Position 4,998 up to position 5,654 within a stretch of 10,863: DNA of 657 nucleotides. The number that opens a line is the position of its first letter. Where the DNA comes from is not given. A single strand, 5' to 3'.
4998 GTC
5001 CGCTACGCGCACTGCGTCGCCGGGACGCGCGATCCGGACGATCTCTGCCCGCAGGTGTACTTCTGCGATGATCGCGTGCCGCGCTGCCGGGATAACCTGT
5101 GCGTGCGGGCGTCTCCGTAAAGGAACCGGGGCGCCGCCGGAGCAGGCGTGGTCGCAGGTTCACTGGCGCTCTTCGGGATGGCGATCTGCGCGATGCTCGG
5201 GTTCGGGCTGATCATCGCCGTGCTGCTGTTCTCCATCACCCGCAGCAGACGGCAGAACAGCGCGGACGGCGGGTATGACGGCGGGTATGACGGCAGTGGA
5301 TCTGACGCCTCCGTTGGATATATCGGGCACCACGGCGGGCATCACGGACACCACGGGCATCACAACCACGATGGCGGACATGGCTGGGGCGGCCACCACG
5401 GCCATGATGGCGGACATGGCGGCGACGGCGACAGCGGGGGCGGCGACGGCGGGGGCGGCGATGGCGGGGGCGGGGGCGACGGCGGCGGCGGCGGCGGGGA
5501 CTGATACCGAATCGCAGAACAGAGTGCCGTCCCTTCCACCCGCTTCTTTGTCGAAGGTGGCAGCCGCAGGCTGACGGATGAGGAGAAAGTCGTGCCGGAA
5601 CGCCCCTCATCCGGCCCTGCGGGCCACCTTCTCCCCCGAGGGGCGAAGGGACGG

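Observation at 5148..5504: Membrane-anchored His-rich and Gly/Asp-rich micro-protein (candidate metal-binding or storage peptide)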

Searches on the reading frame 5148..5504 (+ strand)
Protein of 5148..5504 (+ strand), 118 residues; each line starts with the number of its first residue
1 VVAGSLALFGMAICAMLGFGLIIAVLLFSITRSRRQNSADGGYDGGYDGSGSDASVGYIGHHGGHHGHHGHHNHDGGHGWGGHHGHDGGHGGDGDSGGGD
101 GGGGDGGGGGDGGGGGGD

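Call 7: search_protein_families(library=pfam, proteins=[window:5148-5504:+], max_evalue=0.01)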
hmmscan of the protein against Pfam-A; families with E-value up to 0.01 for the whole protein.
window:5148-5504:+ (118 aa): 0 families

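Call 9: find_encoding_contigs(protein=window:5148-5504:+, flank=10000, max_places=10)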
Protein window:5148-5504:+ (118 aa): no gene with exactly this product is on record in the collection.

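Call 11: find_encoding_contigs(protein=window:5178-5504:+, flank=10000, max_places=10)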
Protein window:5178-5504:+ (108 aa): no gene with exactly this product is on record in the collection.

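Call 13: find_homologous_proteins(query=window:5148-5504:+, max_evalue=0.01)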
Query window:5148-5504:+ (118 aa): 6 proteins with E <= 0.01 among 8000 candidates.
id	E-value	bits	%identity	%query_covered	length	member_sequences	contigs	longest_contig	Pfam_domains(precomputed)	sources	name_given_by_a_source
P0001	9.4e-6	44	-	-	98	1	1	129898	-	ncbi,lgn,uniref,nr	ncbi:hypothetical protein PAECIP111891_05796 [Paenibacillus allorhizoplanae]|uniref:Uncharacterized 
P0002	4.2e-5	42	-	-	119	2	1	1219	-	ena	-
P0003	4.4e-4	38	-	-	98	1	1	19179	-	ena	-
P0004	8.5e-4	37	-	-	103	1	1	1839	-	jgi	jgi:hypothetical protein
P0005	9.4e-4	37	-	-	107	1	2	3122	PF25184.2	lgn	-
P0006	1.5e-3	37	-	-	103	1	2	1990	-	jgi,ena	-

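Call 15: search_protein_families(library=pfam, proteins=[P0001, P0002, P0003, P0004, P0005, P0006, window:5148-5504:+], max_evalue=10)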
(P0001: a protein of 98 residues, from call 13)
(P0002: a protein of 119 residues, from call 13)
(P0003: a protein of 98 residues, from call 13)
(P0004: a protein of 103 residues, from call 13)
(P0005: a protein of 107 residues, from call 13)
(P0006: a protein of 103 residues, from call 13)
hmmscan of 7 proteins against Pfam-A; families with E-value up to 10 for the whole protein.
P0001 (98 aa): 2 families
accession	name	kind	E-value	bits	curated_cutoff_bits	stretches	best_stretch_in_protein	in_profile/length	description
PF04592.20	SelP_N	-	0.1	12.4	23.2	1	52-81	178-208/234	Selenoprotein P, N terminal region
PF25184.1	YxzE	-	2.9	9.4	40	0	4-98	4-65/65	YxzE-like putative bacteriocin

P0002 (119 aa): 1 family
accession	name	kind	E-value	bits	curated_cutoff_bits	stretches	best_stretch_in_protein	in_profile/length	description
PF06899.16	WzyE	-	0.22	10.8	25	1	3-38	336-370/447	WzyE protein, O-antigen assembly polymerase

P0003 (98 aa): 4 families
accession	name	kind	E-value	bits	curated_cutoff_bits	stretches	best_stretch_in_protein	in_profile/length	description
PF25184.1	YxzE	-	1.3e-05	26.6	40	1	2-86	2-65/65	YxzE-like putative bacteriocin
PF07172.16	GRP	-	0.016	16.3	30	1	5-95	6-90/90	Glycine rich protein family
PF03824.22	NicO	-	0.16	11.7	27.7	1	4-72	84-159/287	High-affinity nickel-transport protein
PF05083.18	LST1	-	0.23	12.1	22.3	1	9-44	4-41/78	LST-1 protein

P0004 (103 aa): 1 family
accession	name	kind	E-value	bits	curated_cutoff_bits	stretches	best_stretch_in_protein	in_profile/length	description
PF11162.13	DUF2946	-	0.075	14.2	23.7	1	6-61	3-56/117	Protein of unknown function (DUF2946)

P0005 (107 aa): 3 families
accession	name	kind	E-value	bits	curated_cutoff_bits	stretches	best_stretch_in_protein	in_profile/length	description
PF25184.1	YxzE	-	2.7e-05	25.5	40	1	1-102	1-65/65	YxzE-like putative bacteriocin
PF23994.1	DUF7312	-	0.063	14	27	1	3-18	40-55/56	Domain of unknown function (DUF7312)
PF22282.1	CydS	-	0.26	11.6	25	1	4-19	11-26/31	CydS-like protein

P0006 (103 aa): 1 family
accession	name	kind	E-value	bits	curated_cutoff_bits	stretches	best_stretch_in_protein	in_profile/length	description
PF25184.1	YxzE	-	0.032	15.7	40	0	1-97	1-65/65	YxzE-like putative bacteriocin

window:5148-5504:+ (118 aa): 2 families
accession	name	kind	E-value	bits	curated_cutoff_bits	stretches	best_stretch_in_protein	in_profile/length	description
PF06305.16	LapA_dom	-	0.16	12.4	28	1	10-37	20-49/64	Lipopolysaccharide assembly protein A domain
PF11162.13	DUF2946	-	3.2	9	23.7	0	13-74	5-63/117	Protein of unknown function (DUF2946)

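Call 16: search_protein_families(library=ncbifam, proteins=[P0001, P0002, P0003, P0004, P0005, P0006, window:5148-5504:+], max_evalue=10)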
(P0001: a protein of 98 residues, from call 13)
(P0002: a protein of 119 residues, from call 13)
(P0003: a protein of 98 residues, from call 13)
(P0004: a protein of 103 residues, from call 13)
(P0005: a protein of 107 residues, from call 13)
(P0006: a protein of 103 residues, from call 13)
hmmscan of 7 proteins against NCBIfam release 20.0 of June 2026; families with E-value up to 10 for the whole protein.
P0001 (98 aa): 2 families
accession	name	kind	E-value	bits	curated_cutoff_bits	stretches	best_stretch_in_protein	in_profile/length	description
NF007454.0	PRK10019.1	subfamily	0.079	12.1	195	1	49-76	126-153/283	nickel/cobalt efflux transporter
NF050118.1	aa3_CtaJ_Mycob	equivalog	1.2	9.6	43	1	4-79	5-67/80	aa3-type cytochrome oxidase subunit CtaJ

P0002 (119 aa): 2 families
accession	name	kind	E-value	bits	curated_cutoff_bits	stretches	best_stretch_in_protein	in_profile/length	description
NF041554.1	SA1362_fam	subfamily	0.027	14.6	42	1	2-42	18-57/70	SA1362 family protein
NF002820.0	PRK02975.1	equivalog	0.08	12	510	1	3-36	336-368/450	ECA oligosaccharide polymerase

P0003 (98 aa): 2 families
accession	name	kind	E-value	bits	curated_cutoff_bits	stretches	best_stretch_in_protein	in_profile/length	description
TIGR00821.1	EII-GUT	subfamily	0.12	12.2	166.3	1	4-38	33-67/181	glucitol/sorbitol-specific PTS transporter subunit IIC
NF041023.1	PP0621_fam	subfamily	0.14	12.4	45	1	3-35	2-34/71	PP0621 family protein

P0004 (103 aa): 0 families

P0005 (107 aa): 0 families

P0006 (103 aa): 0 families

window:5148-5504:+ (118 aa): 1 family
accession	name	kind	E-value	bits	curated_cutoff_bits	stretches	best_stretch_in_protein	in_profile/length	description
NF051874.1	PVV_CTERM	equivalog_domain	0.79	9.5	27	1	18-39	15-36/38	PVV-CTERM domain-containing choice-of-anchor G protein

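Call 24: find_encoding_contigs(protein=P0001, flank=6000, max_places=4)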
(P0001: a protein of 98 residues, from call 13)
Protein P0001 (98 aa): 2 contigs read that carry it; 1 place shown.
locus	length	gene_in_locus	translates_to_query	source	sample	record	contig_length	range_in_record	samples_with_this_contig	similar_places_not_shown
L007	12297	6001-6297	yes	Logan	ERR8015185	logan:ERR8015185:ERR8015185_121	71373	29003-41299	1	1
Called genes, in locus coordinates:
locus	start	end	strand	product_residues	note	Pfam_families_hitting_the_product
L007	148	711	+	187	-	PF16258:DUF4912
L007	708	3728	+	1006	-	PF03065:Glyco_hydro_57, PF09210:BE_C, PF08323:Glyco_transf_5, PF13439:Glyco_transf_4, PF13579:Glyco_trans_4_4, PF20706:GT4-conflict, PF00534:Glycos_transf_1, PF13692:Glyco_trans_1_4, +1 more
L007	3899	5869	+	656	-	PF00723:Glyco_hydro_15, PF22422:MGH1-like_GH (weak)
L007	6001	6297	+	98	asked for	-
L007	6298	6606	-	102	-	PF01597:GCV_H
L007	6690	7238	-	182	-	PF00578:AhpC-TSA, PF08534:Redoxin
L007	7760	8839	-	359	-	PF00180:Iso_dh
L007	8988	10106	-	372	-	PF25198:Spore_GerAC_N, PF05504:Spore_GerAC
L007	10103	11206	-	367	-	PF03845:Spore_permease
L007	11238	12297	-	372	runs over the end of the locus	PF25198:Spore_GerAC_N, PF05504:Spore_GerAC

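Call 29: find_encoding_contigs(protein=P0003, flank=6000, max_places=4)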
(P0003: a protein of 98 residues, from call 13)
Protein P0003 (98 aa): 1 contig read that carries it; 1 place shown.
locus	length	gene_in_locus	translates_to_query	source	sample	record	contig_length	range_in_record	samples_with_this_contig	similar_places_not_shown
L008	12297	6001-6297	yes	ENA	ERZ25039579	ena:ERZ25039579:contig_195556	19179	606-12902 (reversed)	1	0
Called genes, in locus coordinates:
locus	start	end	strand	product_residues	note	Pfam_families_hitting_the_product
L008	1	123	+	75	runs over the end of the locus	-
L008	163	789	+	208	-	PF16258:DUF4912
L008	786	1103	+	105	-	-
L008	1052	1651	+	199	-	PF03065:Glyco_hydro_57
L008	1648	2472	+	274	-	PF09210:BE_C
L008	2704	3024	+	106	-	PF13439:Glyco_transf_4 (weak), PF13579:Glyco_trans_4_4 (weak), PF08323:Glyco_transf_5 (weak)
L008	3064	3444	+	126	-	PF00534:Glycos_transf_1, PF13692:Glyco_trans_1_4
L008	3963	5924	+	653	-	PF00723:Glyco_hydro_15, PF22422:MGH1-like_GH (faint)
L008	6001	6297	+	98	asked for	-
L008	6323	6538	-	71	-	PF01597:GCV_H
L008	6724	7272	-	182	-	PF00578:AhpC-TSA, PF08534:Redoxin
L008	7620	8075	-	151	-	PF00180:Iso_dh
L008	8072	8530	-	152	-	PF00180:Iso_dh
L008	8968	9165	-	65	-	-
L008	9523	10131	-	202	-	PF04294:VanW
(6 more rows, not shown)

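Call 33: search_protein_representatives(alignment_id=A1)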
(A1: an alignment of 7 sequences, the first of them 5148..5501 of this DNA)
Query: 7 sequences, 103 profile positions. Proteins with E-value up to 0.001 (for the whole library): 208; up to 1e-10: 6; up to 1e-30: 0. The best 150 are listed.
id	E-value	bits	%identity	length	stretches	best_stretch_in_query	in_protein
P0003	3.3e-28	114.9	-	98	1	1-103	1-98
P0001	6.0e-28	114.1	-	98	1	1-102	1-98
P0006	2.6e-24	102.4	-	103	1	1-102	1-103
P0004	1.8e-22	96.5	-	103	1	5-103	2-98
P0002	1.8e-14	70.8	-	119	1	13-102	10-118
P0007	4.1e-12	63.2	-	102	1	1-99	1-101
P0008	3.5e-10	57.0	-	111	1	8-102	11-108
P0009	1.7e-09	54.8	-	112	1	5-103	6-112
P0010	1.1e-08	52.2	-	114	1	4-103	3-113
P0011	1.6e-08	51.7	-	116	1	5-102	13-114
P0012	1.7e-08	51.6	-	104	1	5-101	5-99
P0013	2.0e-08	51.4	-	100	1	1-99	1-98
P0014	2.2e-08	51.2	-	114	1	4-100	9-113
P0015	2.9e-08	50.8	-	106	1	5-99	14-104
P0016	3.5e-08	50.6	-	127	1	3-102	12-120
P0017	7.4e-08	49.5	-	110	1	3-102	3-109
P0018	9.1e-08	49.3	-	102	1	2-102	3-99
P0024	1.7e-07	48.4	-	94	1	10-101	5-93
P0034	4.5e-07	47.0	-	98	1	14-103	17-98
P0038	1.4e-06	45.4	-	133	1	6-103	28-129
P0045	3.0e-06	44.4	-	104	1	12-102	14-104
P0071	2.1e-05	41.7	-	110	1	5-100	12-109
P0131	2.0e-04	38.5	-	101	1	8-102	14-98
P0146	2.8e-04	38.0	-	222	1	10-97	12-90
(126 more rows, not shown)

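Call 38: search_protein_families(library=pfam, alignment_id=A2, max_evalue=0.01)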
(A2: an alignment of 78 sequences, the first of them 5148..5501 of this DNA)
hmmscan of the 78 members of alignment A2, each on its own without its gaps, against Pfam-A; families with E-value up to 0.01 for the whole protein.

A. member 1, window:5148-5501:+ (118 aa): 0 families

B. families by the number of members that match (of 78 scanned): 16 families
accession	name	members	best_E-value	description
PF25184.1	YxzE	20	1.7e-08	YxzE-like putative bacteriocin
PF07172.16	GRP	6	3e-06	Glycine rich protein family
PF20087.4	DUF6479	3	0.0023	Family of unknown function (DUF6479)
PF06682.17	SARAF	2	0.0027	SOCE-associated regulatory factor of calcium homoeostasis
PF19706.4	DUF6203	1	0.00048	Family of unknown function (DUF6203)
PF02535.28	Zip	1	0.0018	ZIP Zinc transporter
PF10717.14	ODV-E18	1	0.0023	Occlusion-derived virus envelope protein ODV-E18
PF21827.1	New_glue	1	0.0029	New glue protein family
PF16951.10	MaAIMP_sms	1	0.0041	Putative methionine and alanine importer, small subunit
PF15763.10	DUF4692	1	0.0059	Regulator of human erythroid cell expansion (RHEX)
PF11162.13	DUF2946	1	0.0062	Protein of unknown function (DUF2946)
PF18303.6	Saf_2TM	1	0.0069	SAVED-fused 2TM effector domain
PF05140.19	ResB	1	0.0074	ResB-like family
PF00558.24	Vpu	1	0.0079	Vpu protein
PF19616.4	DUF6121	1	0.0093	Family of unknown function (DUF6121)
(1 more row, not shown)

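Call 39: list_cluster_members(proteins=[P0011, P0016, P0002, P0017, P0071, P0034, P0131, P0038, P0018, P0024])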
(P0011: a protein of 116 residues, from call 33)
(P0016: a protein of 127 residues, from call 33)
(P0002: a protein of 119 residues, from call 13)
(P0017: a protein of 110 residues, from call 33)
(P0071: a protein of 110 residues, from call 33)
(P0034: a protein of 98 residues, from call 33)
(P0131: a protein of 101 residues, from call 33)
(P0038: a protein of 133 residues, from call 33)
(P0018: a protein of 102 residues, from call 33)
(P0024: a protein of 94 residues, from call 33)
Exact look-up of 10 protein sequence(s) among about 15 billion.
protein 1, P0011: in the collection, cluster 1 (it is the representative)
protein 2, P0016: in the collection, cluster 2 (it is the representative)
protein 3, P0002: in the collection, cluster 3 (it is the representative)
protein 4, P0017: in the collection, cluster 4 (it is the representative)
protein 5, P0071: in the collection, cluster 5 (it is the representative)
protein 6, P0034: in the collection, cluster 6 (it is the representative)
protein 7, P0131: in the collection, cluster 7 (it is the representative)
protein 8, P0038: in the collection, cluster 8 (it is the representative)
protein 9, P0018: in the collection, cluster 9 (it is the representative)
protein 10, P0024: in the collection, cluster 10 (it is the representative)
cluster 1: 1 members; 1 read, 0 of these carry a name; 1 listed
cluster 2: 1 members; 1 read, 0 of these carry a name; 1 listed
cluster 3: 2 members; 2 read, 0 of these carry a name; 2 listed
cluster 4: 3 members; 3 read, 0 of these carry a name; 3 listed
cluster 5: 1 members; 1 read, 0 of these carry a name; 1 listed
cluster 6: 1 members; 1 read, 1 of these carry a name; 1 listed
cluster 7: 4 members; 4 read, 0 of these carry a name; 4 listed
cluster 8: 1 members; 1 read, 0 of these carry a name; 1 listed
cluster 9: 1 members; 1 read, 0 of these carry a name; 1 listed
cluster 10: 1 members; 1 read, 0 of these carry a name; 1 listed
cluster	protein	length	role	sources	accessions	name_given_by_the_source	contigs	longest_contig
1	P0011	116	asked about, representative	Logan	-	-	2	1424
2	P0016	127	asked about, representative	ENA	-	-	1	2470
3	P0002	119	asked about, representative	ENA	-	-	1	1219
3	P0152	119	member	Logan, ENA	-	-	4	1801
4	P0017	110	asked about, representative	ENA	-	-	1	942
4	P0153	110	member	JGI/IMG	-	-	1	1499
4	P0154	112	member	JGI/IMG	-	-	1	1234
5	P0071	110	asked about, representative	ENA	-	-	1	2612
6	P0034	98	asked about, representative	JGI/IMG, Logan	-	hypothetical protein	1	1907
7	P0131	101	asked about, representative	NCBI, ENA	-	-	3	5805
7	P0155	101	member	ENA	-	-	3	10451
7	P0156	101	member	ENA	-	-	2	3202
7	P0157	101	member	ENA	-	-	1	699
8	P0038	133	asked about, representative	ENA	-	-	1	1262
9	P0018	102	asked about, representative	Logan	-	-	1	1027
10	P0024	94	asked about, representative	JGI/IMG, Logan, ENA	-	-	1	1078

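Call 41: find_homologous_proteins(query=A2, max_evalue=0.001)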
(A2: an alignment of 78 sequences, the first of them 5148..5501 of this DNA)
Query A2 (78 sequences) (118 aa, profile of the alignment): 200 proteins with E <= 0.001 among 8000 candidates; the best 120 are listed.
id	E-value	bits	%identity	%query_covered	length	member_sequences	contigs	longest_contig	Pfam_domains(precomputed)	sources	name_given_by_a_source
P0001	9.5e-17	80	-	-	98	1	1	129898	-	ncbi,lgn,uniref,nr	ncbi:hypothetical protein PAECIP111891_05796 [Paenibacillus allorhizoplanae]|uniref:Uncharacterized 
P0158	5.0e-16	77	-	-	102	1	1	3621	-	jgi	jgi:hypothetical protein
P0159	6.4e-16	77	-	-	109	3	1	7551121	-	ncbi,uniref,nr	ncbi:hypothetical protein JNUCC31_17770 [Paenibacillus sp. JNUCC31]|uniref:hypothetical protein n=1 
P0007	9.5e-16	76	-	-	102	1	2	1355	-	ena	-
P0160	4.0e-15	74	19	31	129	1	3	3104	-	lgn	-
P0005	1.1e-13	70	-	-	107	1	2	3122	PF25184.2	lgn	-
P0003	1.3e-13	70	-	-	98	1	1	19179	-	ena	-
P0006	2.4e-13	69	-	-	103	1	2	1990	-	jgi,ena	-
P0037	6.1e-13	67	-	-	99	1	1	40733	-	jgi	jgi:uncharacterized membrane protein YgcG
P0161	2.0e-12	66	-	-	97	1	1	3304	-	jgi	jgi:hypothetical protein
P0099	1.8e-11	63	-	-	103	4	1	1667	-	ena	-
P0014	2.1e-11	62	-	-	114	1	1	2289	-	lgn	-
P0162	4.3e-11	61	-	-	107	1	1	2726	-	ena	-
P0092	7.2e-11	61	23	81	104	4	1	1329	-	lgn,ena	-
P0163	1.4e-10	60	-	-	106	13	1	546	-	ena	-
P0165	1.2e-9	57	-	-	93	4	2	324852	PF25184.2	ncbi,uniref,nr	ncbi:hypothetical protein Apa02nite_028300 [Actinoplanes palleronii]|uniref:Uncharacterized protein 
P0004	1.6e-9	56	-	-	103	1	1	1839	-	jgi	jgi:hypothetical protein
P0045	1.7e-9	56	-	-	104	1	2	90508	-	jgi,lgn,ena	jgi:hypothetical protein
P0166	3.0e-9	55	-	-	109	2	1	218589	-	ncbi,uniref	ncbi:putative membrane protein YgcG [Devosia sp. UYZn731]|uniref:hypothetical protein n=1 Tax=Devosi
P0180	1.6e-7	50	-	-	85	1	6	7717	PF25184.2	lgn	-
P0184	2.7e-7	49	-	-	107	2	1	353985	-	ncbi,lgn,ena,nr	ncbi:MAG TPA: hypothetical protein VG937_11800 [Polyangiaceae bacterium]|nr:hypothetical protein [Po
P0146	3.2e-7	49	-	-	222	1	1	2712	PF25184.2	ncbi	-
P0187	5.1e-7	48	-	-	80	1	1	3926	PF25184.2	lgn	-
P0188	5.2e-7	48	25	48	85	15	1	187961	PF25184.2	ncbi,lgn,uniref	ncbi:hypothetical protein [Saccharibacillus sacchari]|uniref:Uncharacterized protein n=1 Tax=Sacchar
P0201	2.1e-6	46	-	-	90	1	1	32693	-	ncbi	-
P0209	4.0e-6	45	-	-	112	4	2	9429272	-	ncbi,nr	ncbi:hypothetical protein JQ596_34840 [Bradyrhizobium manausense]|nr:hypothetical protein [Bradyrhiz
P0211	4.3e-6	45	-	-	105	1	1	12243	PF25184.2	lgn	-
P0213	4.5e-6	45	-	-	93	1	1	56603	-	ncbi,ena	-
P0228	9.9e-6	44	-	-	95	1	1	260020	-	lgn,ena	-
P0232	1.5e-5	44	-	-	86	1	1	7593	PF25184.2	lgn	-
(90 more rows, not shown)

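Call 43: find_encoding_contigs(protein=P0184, flank=5000, max_places=3)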
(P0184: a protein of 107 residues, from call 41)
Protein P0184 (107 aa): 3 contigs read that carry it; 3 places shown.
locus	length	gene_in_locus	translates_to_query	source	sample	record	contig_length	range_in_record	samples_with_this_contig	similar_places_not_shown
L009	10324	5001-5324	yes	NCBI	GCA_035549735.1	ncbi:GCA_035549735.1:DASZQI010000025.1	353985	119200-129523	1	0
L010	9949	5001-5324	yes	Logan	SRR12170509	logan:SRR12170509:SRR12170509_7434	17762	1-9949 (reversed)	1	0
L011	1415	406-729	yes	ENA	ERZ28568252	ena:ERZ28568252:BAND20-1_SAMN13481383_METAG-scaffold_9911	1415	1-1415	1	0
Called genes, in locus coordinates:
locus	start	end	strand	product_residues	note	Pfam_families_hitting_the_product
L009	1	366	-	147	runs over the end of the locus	-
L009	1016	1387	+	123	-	PF04391:DUF533 (faint), PF05099:TerB (faint)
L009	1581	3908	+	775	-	PF05157:MshEN, PF00437:T2SSE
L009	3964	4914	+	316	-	PF04542:Sigma70_r2, PF08281:Sigma70_r4_2, PF04545:Sigma70_r4 (faint)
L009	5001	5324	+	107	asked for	-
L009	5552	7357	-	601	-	-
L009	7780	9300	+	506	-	-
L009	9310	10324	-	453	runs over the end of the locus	PF00498:FHA, PF00158:Sigma54_activat, PF13191:AAA_16 (weak), PF14532:Sigma54_activ_2, PF07728:AAA_5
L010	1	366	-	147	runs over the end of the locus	-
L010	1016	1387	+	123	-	PF04391:DUF533 (faint), PF05099:TerB (faint)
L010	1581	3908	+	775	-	PF05157:MshEN, PF00437:T2SSE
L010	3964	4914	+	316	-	PF04542:Sigma70_r2, PF08281:Sigma70_r4_2, PF04545:Sigma70_r4 (faint)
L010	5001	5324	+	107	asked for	-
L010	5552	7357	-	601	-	-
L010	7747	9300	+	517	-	-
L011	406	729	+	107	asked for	-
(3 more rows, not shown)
